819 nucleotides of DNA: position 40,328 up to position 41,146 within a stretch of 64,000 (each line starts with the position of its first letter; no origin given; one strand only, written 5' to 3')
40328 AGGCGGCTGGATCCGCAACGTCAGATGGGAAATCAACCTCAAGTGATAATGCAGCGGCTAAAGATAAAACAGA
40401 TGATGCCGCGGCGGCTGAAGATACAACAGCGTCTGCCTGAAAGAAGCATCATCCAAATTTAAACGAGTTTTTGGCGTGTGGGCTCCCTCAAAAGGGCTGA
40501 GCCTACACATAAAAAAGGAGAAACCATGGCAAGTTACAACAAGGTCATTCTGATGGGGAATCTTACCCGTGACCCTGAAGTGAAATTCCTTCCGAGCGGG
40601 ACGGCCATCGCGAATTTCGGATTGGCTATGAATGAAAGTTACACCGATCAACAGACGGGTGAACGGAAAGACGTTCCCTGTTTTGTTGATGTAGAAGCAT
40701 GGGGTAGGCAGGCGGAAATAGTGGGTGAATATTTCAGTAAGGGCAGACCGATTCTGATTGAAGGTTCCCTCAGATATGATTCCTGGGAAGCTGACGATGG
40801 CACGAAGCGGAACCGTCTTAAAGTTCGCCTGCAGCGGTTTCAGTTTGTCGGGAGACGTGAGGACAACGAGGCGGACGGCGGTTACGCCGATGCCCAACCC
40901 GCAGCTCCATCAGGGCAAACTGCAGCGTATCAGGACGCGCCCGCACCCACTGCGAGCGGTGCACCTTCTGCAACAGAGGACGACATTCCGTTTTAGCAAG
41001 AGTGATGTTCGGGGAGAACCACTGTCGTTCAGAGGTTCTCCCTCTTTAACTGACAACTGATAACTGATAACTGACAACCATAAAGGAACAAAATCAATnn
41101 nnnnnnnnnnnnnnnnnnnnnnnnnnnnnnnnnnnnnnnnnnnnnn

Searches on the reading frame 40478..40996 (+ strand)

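Call 69: search_protein_families(library=pfam, proteins=[window:40478-40996:+], max_evalue=0.001)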
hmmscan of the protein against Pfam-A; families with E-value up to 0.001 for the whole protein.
window:40478-40996:+ (172 aa): 1 family
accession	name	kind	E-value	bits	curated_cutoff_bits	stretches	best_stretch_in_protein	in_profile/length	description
PF00436.31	SSB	-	5.3e-31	107.2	26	1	21-124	2-104/104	Single-strand binding protein family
